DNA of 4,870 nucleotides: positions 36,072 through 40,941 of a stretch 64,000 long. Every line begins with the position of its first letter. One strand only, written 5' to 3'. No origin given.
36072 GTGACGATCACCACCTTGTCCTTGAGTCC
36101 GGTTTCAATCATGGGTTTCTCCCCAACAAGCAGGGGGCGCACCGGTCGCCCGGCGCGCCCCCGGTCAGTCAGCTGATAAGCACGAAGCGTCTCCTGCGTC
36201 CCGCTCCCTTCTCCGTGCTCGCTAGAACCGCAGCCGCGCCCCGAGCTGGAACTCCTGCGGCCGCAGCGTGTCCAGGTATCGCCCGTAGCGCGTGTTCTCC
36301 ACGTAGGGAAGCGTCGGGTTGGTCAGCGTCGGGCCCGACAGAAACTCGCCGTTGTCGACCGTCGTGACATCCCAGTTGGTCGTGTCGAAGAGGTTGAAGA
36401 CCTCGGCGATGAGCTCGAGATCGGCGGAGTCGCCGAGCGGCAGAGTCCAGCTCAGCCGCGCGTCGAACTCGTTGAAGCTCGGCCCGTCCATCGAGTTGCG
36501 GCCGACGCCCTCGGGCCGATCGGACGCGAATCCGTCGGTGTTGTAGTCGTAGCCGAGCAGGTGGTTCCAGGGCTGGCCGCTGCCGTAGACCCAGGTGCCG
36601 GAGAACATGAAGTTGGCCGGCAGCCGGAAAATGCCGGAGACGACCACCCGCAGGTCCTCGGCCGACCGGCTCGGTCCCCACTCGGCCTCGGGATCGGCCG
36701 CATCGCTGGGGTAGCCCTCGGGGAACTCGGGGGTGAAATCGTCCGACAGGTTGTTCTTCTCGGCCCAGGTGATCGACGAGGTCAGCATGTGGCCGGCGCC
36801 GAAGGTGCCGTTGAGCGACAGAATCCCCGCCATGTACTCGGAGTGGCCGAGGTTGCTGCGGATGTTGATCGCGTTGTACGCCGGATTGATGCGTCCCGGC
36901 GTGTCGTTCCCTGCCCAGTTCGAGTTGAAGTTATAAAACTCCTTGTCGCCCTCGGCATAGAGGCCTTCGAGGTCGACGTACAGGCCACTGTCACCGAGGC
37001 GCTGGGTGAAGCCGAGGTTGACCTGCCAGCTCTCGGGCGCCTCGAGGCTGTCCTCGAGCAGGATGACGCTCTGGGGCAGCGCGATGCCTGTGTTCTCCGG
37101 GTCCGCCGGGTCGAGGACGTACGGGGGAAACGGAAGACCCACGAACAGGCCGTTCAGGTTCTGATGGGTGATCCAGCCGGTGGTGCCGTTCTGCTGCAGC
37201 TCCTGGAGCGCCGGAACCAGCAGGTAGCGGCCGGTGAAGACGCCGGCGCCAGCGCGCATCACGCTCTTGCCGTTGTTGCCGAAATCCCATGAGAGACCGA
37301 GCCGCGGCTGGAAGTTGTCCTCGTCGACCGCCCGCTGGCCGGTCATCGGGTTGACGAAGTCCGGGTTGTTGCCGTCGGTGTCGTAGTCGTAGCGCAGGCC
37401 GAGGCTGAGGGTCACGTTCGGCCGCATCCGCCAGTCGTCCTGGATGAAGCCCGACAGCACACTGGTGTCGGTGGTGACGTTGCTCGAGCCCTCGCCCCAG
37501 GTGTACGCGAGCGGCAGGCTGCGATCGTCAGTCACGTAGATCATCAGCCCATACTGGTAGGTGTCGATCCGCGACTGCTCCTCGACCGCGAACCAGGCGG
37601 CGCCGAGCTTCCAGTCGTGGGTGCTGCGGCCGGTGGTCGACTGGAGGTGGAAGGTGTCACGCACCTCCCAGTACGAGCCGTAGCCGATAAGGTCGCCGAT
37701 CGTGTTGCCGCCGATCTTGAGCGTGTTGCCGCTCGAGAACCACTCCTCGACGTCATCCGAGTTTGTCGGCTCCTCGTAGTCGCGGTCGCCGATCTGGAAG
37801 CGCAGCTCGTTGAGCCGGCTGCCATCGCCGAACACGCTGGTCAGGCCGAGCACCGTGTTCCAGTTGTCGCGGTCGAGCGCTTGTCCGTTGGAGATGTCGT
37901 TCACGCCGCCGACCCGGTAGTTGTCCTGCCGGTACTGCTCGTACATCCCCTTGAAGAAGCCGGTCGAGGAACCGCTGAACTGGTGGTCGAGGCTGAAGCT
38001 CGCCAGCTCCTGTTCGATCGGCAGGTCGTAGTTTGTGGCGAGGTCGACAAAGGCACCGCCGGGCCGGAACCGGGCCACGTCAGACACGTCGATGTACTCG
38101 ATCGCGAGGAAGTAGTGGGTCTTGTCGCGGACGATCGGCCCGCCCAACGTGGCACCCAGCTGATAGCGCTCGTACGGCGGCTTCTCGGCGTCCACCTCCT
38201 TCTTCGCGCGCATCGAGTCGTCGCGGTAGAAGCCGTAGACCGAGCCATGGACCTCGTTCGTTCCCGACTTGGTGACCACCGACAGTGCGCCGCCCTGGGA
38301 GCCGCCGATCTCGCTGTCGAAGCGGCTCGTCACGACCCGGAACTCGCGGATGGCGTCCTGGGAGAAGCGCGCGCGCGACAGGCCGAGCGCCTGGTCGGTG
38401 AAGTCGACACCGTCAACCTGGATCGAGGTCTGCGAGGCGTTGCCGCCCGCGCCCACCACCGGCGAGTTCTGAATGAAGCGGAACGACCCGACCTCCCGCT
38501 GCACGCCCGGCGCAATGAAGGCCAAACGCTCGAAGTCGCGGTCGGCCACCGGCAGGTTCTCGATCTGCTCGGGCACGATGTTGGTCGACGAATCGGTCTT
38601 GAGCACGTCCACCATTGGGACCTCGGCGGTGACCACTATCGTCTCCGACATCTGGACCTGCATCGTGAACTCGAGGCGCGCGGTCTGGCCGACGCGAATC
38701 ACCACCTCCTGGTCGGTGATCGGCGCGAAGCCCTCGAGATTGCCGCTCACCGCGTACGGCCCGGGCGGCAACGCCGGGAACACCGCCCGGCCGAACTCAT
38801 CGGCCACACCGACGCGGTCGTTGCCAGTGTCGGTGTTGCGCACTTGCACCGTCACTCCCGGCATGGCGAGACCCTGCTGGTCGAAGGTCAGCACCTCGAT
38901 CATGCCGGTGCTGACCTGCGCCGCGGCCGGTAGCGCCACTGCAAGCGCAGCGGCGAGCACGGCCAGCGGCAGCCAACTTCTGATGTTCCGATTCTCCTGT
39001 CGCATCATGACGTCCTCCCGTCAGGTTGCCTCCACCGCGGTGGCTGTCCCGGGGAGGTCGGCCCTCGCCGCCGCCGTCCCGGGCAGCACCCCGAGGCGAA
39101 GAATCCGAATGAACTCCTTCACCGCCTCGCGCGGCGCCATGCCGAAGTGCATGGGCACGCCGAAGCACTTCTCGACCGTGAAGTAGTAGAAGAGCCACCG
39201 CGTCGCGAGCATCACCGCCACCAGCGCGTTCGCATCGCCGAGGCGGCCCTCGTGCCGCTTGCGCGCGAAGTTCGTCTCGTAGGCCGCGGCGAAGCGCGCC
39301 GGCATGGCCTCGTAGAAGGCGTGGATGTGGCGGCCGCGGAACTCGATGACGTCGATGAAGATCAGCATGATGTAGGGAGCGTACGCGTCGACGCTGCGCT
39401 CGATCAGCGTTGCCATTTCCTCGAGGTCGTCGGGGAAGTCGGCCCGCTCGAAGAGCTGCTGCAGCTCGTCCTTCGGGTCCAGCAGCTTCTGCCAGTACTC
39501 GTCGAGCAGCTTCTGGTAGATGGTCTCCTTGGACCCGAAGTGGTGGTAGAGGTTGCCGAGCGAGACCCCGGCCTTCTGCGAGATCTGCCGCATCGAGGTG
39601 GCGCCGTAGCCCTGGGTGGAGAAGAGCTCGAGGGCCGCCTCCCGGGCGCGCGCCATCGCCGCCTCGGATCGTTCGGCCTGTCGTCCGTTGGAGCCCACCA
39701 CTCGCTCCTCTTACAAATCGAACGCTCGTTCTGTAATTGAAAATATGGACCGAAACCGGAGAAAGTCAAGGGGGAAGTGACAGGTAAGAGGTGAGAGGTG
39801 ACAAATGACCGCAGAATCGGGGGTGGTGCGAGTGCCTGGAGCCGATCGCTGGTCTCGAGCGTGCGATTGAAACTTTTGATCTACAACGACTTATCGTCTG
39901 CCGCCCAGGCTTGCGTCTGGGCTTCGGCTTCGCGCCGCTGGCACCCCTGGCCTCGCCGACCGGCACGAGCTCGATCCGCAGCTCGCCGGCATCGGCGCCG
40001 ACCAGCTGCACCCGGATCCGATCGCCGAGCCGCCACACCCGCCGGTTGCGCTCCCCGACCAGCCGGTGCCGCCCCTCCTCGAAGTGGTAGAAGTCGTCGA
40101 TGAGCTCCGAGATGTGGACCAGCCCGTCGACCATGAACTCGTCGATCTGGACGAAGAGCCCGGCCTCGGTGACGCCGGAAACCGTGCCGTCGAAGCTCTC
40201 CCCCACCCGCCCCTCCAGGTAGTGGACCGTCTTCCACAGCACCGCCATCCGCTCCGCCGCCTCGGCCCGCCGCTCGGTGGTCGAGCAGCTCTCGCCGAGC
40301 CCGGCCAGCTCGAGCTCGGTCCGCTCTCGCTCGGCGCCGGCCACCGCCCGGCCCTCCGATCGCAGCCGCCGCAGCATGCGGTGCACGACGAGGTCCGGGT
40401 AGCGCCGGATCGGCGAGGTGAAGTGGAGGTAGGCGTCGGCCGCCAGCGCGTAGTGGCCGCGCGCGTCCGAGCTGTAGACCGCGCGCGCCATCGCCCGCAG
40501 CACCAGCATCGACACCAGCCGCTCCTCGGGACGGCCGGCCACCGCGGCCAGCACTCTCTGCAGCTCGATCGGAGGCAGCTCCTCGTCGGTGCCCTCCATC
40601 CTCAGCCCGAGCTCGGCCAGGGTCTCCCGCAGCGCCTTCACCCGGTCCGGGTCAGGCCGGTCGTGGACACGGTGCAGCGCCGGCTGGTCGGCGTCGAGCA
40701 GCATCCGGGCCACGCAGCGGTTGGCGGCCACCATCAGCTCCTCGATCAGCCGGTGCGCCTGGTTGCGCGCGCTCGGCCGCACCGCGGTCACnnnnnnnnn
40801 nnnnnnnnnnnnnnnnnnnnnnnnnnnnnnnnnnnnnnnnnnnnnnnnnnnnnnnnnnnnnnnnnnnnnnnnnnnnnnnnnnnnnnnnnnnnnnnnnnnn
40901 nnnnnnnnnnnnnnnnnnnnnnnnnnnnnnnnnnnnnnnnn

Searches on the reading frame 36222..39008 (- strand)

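Call 8: search_protein_families(library=pfam, proteins=[window:36222-39008:-], max_evalue=0.01)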
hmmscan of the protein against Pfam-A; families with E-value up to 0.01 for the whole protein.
window:36222-39008:- (928 aa): 3 families
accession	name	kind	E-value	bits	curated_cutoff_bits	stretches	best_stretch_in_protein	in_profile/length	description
PF25183.1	OMP_b-brl_4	-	5.7e-62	210.7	30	3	337-820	158-719/838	Outer membrane beta barrel domain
PF13620.12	CarboxypepD_reg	-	9.4e-13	48.8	32.3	1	43-117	8-82/82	Carboxypeptidase regulatory-like domain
PF00593.30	TonB_dep_Rec_b-barrel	-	2.7e-12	47.7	27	1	346-873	32-436/436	TonB dependent receptor-like, beta-barrel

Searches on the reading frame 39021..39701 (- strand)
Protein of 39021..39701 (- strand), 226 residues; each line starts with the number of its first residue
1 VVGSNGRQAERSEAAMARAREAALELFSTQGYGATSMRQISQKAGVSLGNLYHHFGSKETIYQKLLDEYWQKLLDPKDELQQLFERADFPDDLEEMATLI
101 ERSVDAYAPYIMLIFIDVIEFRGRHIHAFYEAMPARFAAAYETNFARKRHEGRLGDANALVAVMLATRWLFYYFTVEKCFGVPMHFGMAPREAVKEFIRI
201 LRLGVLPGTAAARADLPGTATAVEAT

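Call 8: search_protein_families(library=pfam, proteins=[window:39021-39701:-], max_evalue=0.01)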
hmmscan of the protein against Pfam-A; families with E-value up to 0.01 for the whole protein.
window:39021-39701:- (226 aa): 1 family
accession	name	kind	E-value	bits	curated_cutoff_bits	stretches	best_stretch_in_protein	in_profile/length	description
PF00440.29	TetR_N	-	5.5e-16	58.5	24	1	21-63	3-45/47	Bacterial regulatory proteins, tetR family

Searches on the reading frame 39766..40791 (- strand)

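Call 8: search_protein_families(library=pfam, proteins=[window:39766-40791:-], max_evalue=0.01)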
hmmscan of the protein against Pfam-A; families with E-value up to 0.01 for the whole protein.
window:39766-40791:- (341 aa): 3 families
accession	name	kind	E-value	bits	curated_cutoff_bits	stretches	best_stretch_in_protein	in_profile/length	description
PF00773.25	RNB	-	1.6e-40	139.8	29.3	1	4-143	188-323/326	RNB domain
PF00575.29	S1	-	4e-10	40.4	22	1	195-273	3-69/74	S1 RNA binding domain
PF18614.7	RNase_II_C_S1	-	1.6e-06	28.3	26.6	1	254-278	35-59/59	RNase II-type exonuclease C-terminal S1 domain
